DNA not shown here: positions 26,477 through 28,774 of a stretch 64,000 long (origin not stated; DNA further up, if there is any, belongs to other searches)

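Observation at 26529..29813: Orphan two-gene operon (tandem KaiC/RecA-like pseudo-ATPase plus ~8-TM membrane protein) between the arabinose operon and uvrB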

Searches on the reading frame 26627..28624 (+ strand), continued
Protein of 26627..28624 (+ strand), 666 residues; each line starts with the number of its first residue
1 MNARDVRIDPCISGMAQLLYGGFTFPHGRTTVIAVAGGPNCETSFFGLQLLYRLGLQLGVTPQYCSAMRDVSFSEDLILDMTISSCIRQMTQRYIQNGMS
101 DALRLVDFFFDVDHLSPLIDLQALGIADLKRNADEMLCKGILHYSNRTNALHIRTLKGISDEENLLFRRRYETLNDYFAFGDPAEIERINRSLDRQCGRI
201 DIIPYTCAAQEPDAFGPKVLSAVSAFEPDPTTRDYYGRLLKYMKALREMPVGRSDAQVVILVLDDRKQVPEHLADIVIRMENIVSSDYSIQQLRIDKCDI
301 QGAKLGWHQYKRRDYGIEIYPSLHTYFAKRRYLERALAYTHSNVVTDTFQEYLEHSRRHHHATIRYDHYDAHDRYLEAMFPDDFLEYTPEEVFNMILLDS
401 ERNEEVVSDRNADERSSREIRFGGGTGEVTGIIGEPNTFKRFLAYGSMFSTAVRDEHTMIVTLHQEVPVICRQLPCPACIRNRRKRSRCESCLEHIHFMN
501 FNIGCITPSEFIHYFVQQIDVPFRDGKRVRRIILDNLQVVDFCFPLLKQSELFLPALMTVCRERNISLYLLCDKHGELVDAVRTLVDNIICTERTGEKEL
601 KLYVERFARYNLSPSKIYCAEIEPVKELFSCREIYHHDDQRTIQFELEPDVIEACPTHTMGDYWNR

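Call 57: search_protein_families(library=pfam, alignment_id=A5, max_evalue=0.00001)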
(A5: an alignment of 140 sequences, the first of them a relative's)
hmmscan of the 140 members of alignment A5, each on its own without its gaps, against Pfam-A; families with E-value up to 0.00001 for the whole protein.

A. member 1, L001:8665-9291:- (209 aa): 1 family
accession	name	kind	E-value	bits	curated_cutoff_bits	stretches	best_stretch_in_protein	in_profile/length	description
PF00440.29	TetR_N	-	1.1e-09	38.4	24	1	17-62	2-47/47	Bacterial regulatory proteins, tetR family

B. families by the number of members that match (of 140 scanned): 130 families (the first 25 are shown)
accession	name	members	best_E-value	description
PF00534.26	Glycos_transf_1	5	4e-39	Glycosyl transferases group 1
PF13692.12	Glyco_trans_1_4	4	1.1e-34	Glycosyl transferases group 1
PF00483.29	NTP_transferase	4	1.8e-29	Nucleotidyl transferase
PF12804.13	NTP_transf_3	4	3.4e-09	MobA-like NTP transferase domain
PF02719.21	Polysacc_synt_2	3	3.3e-115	Polysaccharide biosynthesis protein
PF01370.27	Epimerase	3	1.5e-45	NAD dependent epimerase/dehydratase family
PF16363.11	GDP_Man_Dehyd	3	3.7e-38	GDP-mannose 4,6 dehydratase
PF01073.25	3Beta_HSD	3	8e-16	3-beta hydroxysteroid dehydrogenase/isomerase family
PF00288.32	GHMP_kinases_N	3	3.8e-15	GHMP kinases N terminal domain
PF13439.12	Glyco_transf_4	3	1.6e-14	Glycosyltransferase Family 4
PF01943.22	Polysacc_synt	3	2e-13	Polysaccharide biosynthesis protein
PF20706.3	GT4-conflict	3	2e-10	Family 4 Glycosyltransferase in conflict systems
PF08544.19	GHMP_kinases_C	3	3.5e-08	GHMP kinases C terminal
PF19480.5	DUF6016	2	1.3e-80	Domain of unknown function (DUF6016)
PF01380.27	SIS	2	5.8e-61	SIS domain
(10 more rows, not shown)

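Call 58: search_protein_families(library=padloc, alignment_id=A5, max_evalue=1e-10)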
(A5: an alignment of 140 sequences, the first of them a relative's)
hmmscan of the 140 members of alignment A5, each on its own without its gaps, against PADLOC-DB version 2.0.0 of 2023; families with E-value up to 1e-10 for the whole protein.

A. member 1, L001:8665-9291:- (209 aa): 0 families

B. families by the number of members that match (of 140 scanned): 115 families (the first 25 are shown)
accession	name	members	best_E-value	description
PDLC03854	LmuA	3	1e-13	-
PDLC00278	PtuA1|PtuA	2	2.5e-55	AAA ATPase domain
PDLC00271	PtuA1|PtuA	2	1.9e-54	AAA ATPase domain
PDLC00298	PtuA1|PtuA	2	4.7e-50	AAA ATPase domain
PDLC02913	ATPase_I-A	2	1.1e-47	-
PDLC02979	AriA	2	2.9e-26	-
PDLC02980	AriA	2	3.6e-17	-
PDLC03015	TIR-NLR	1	7.9e-152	-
PDLC04841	PDC-S04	1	1e-139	-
PDLC04569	PDC-M30B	1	1.4e-113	-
PDLC04639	PDC-M41B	1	9.9e-111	-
PDLC02357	AbiU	1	9.5e-91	AbiU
PDLC04842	PDC-S04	1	9.4e-86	-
PDLC00758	Effector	1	3.2e-73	Phospholipase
PDLC00757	Effector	1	3e-69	Phospholipase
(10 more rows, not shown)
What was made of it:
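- PADLOC hits among 140 flanking genes include PtuA, AbiU, a CBASS-type phospholipase, STK_OB and several PDC candidates (call 58). Enrichment next to known defence genes is modest: roughly 10 strong hits among 140 flanking genes (+/-2 genes; call 58).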

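Call 59: search_protein_families(library=pfam, proteins=[L089:6773-7864:+, L110:6829-7860:+, L082:6373-7683:+, L065:7132-7716:+, L046:5660-6460:+, L062:5486-6832:+, L052:5464-6603:+, L120:7085-7816:+, L114:6540-7280:+, L069:6641-7939:+], max_evalue=0.0001)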
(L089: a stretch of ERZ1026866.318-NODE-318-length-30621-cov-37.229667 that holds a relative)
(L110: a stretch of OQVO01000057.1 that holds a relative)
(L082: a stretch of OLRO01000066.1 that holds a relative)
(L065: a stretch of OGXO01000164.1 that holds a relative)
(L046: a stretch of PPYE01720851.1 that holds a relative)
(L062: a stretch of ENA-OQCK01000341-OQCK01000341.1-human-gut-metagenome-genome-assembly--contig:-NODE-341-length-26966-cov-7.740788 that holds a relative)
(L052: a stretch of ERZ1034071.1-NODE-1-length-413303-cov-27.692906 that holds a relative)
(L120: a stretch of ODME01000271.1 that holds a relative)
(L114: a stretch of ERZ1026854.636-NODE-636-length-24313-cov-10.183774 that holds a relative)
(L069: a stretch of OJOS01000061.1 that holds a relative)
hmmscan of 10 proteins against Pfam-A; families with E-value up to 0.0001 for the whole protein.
L089:6773-7864:+ (364 aa): 1 family
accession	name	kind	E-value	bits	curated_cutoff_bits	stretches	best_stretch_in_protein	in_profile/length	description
PF14907.12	NTP_transf_5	-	6e-31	108.3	31.2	1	28-279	2-249/249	Uncharacterised nucleotidyltransferase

L110:6829-7860:+ (344 aa): 2 families
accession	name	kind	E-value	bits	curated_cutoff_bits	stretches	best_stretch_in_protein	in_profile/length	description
PF09565.16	RE_NgoFVII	-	4.5e-13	49.3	23.8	1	18-139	11-140/162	NgoFVII restriction endonuclease N-terminal PLD domain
PF13091.12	PLDc_2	-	1.1e-10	41.8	27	1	24-143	10-127/132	PLD-like domain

L082:6373-7683:+ (437 aa): 6 families
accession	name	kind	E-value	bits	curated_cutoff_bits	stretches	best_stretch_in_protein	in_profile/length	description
PF03721.20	UDPG_MGDP_dh_N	-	6.9e-67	225.1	27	1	1-186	1-186/187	UDP-glucose/GDP-mannose dehydrogenase family, NAD binding domain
PF00984.24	UDPG_MGDP_dh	-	6.2e-40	135.7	25.4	1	205-296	2-93/94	UDP-glucose/GDP-mannose dehydrogenase family, central domain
PF03720.21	UDPG_MGDP_dh_C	-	4.2e-32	111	30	1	320-421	1-102/103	UDP-glucose/GDP-mannose dehydrogenase family, UDP binding domain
PF02737.24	3HCDH_N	-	1.1e-05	25.8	22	1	2-84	1-86/180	3-hydroxyacyl-CoA dehydrogenase, NAD binding domain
PF03446.21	NAD_binding_2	-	4.3e-05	24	21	0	2-137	1-110/161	NAD binding domain of 6-phosphogluconate dehydrogenase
PF00107.32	ADH_zinc_N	-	7.4e-05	23.1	31.8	0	126-203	43-114/129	Zinc-binding dehydrogenase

L065:7132-7716:+ (195 aa): 0 families

L046:5660-6460:+ (267 aa): 1 family
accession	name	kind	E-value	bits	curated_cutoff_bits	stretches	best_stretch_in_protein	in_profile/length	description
PF13439.12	Glyco_transf_4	-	2.6e-10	41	28.5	1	15-169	3-166/170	Glycosyltransferase Family 4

L062:5486-6832:+ (449 aa): 4 families
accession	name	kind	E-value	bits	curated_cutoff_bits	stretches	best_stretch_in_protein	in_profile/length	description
PF00483.29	NTP_transferase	-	1.8e-29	103.5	21.2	1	4-267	3-238/245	Nucleotidyl transferase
PF01050.24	MannoseP_isomer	-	1.2e-15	58.1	23.6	1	332-443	9-115/116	Mannose-6-phosphate isomerase C-terminal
PF07883.17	Cupin_2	-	6.2e-08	32.7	27.2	1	366-423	6-64/70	Cupin domain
PF12804.13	NTP_transf_3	-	1e-05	26.2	27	1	4-137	2-113/160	MobA-like NTP transferase domain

L052:5464-6603:+ (380 aa): 5 families
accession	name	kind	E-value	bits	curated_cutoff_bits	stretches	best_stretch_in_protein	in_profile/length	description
PF01370.27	Epimerase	-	1.5e-45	156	20.9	2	178-288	129-240/240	NAD dependent epimerase/dehydratase family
PF16363.11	GDP_Man_Dehyd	-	3.7e-38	132.3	27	2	5-149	1-149/332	GDP-mannose 4,6 dehydratase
PF01073.25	3Beta_HSD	-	8e-16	58.3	22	1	5-132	1-119/280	3-beta hydroxysteroid dehydrogenase/isomerase family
PF02719.21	Polysacc_synt_2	-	3.1e-14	53.3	20.2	2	175-310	122-251/293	Polysaccharide biosynthesis protein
PF07993.18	NAD_binding_4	-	2.7e-07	30.4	20.1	1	6-240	1-220/258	Male sterility protein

L120:7085-7816:+ (244 aa): 2 families
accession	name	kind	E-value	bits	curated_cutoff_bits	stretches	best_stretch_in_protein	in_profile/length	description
PF00483.29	NTP_transferase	-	5.8e-25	88.7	21.2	1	2-241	1-241/245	Nucleotidyl transferase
PF12804.13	NTP_transf_3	-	1e-06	29.5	27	1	4-117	2-98/160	MobA-like NTP transferase domain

L114:6540-7280:+ (247 aa): 2 families
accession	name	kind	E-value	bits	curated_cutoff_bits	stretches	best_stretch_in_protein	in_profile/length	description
PF00483.29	NTP_transferase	-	2.2e-25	90.1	21.2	1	5-244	1-241/245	Nucleotidyl transferase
PF12804.13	NTP_transf_3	-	2.4e-06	28.3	27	1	7-120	2-98/160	MobA-like NTP transferase domain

L069:6641-7939:+ (433 aa): 0 families
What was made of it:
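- Polysaccharide-biosynthesis families dominate the flanking genes: GT1, RmlA-like, epimerases, flippases, GlmS, UGDH, ManC (calls 57, 59).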

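Call 86: search_dna_similar(query=window:26627-28624:+, collection=plasmids, mode=protein, max_evalue=0.001, max_rows=10)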
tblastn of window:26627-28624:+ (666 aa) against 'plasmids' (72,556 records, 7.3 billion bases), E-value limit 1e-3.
No match.
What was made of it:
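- The family was not found on plasmids (call 86).
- Tried and rejected: PLSDB plasmids had none (call 86).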

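Call 87: search_dna_similar(query=window:26627-28624:+, collection=phages, mode=protein, max_evalue=0.001, max_rows=10)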
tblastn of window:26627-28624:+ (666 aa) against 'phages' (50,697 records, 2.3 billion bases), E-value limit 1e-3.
Records with a match: 1; places in all: 1; records where one place covers at least 80% of the query: 1.
Best place of each record, by identity: <60% 1.
By first word of the organism name: Bacteriophage 1.
By host as written in the record: - 1.
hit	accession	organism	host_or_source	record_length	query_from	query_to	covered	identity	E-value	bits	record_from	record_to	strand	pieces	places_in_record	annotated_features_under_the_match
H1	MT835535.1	Bacteriophage sp.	human fecal samples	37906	7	665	99%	26.3%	1e-63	235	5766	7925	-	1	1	record has no annotation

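Call 89: get_annotated_region(hit=H1, flank=20000)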
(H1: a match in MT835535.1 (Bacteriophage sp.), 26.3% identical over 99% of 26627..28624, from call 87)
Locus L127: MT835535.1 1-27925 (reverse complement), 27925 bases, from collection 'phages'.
description: UNVERIFIED: Bacteriophage sp. clone scaffold_119 genomic sequence.
organism: Bacteriophage sp. (NCBI taxid 38018)
taxonomy: Viruses
host: -; source: human fecal samples; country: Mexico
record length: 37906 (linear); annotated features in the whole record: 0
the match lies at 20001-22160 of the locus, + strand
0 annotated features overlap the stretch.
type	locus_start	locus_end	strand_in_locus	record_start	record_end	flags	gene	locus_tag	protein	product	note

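Call 94: find_encoding_contigs(protein=P0007, flank=10000, max_places=2)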
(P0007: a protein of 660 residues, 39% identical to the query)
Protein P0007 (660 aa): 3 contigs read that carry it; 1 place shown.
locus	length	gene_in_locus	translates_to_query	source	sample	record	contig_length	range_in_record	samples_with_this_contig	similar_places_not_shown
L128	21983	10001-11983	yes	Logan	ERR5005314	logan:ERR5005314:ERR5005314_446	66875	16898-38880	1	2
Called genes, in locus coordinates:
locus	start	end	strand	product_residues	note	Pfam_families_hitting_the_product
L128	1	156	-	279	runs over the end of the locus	-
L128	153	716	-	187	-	-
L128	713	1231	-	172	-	-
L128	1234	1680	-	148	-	-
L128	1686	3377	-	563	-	PF05065:Phage_capsid (weak)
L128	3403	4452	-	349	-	-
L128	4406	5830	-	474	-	PF04860:Phage_portal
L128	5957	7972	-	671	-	PF04466:Terminase_3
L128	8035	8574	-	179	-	PF03592:Terminase_2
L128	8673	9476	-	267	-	PF01073:3Beta_HSD (faint), PF01370:Epimerase, PF02719:Polysacc_synt_2 (faint), PF04321:RmlD_sub_bind, PF07993:NAD_binding_4 (faint), PF16363:GDP_Man_Dehyd (faint)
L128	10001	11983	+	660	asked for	PF06745:ATPase (faint)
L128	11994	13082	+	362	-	-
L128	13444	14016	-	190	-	-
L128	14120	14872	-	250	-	PF20691:TAGT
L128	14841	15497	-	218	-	PF02195:ParB_N (faint)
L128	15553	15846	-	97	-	-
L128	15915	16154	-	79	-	-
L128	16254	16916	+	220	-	PF24838:8xMP (weak)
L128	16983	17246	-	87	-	-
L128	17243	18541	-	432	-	PF14284:PcfJ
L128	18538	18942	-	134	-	PF09643:YopX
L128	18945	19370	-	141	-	PF14058:PcfK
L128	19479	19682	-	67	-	-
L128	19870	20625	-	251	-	PF19808:DUF6291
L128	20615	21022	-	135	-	PF08774:VRR_NUC (weak)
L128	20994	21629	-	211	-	PF14902:DUF4494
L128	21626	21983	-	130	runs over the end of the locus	-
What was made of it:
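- inside a prophage-like element, between terminase/portal/capsid genes and PcfJ/YopX/VRR_NUC genes (L128, call 94);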

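Call 95: find_encoding_contigs(protein=P0033, flank=10000, max_places=3)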
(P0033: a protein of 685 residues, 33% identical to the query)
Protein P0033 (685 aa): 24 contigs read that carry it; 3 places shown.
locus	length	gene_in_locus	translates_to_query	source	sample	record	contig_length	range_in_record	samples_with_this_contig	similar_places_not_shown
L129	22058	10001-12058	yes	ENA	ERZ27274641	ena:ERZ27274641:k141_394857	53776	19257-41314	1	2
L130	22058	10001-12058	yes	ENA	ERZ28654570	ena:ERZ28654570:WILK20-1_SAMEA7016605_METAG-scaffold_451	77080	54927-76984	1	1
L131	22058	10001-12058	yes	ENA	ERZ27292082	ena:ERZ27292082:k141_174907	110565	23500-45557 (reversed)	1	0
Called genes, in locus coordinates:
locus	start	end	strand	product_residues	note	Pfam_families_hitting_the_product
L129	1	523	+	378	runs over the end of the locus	PF17170:DUF5128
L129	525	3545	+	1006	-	PF00873:ACR_tran, PF02355:SecD_SecF_C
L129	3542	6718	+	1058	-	PF00873:ACR_tran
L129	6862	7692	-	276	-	-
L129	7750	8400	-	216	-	-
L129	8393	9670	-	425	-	PF02463:SMC_N, PF13175:AAA_15, PF13476:AAA_23, PF13304:AAA_21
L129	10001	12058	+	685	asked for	-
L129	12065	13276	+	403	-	-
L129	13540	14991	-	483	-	PF05402:PqqD (weak), PF13353:Fer4_12 (weak), PF04055:Radical_SAM, PF13186:SPASM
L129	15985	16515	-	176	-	PF00533:BRCT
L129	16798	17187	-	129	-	-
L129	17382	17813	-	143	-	-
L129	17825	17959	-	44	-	-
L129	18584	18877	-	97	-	PF16476:DUF5053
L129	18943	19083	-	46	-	-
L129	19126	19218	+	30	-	-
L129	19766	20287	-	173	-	PF00156:Pribosyltran (weak)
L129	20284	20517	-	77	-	-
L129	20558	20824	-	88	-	-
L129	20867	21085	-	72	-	-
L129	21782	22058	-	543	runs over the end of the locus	-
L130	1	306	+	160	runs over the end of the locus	-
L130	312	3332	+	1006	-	PF00873:ACR_tran, PF02355:SecD_SecF_C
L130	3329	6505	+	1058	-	PF00873:ACR_tran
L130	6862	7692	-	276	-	-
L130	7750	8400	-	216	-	-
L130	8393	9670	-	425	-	PF02463:SMC_N, PF13175:AAA_15, PF13476:AAA_23, PF13304:AAA_21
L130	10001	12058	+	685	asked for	-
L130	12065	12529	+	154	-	-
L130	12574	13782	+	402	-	PF00872:Transposase_mut, PF10551:MULE (faint)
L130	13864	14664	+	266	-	-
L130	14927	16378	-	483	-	PF05402:PqqD (weak), PF13353:Fer4_12 (weak), PF04055:Radical_SAM, PF13186:SPASM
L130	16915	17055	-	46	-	-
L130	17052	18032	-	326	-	PF04397:LytTR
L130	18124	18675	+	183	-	PF09922:LiaF-like_C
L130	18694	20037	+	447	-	PF00583:Acetyltransf_1, PF13527:Acetyltransf_9, PF13508:Acetyltransf_7, PF12674:Zn_ribbon_2, PF01243:PNPOx_N, PF16242:Pyrid_ox_like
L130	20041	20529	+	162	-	PF00857:Isochorismatase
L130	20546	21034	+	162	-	PF13302:Acetyltransf_3, PF13420:Acetyltransf_4, PF13523:Acetyltransf_8 (weak), PF00583:Acetyltransf_1, PF13673:Acetyltransf_10, PF13508:Acetyltransf_7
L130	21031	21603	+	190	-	PF02525:Flavodoxin_2, PF03358:FMN_red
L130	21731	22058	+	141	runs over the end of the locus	?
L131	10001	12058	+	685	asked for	-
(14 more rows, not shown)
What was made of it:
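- next to a PtuA-like AAA_15/AAA_21 ATPase, with the TM gene split by a transposase in one strain (L129-131, call 95);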
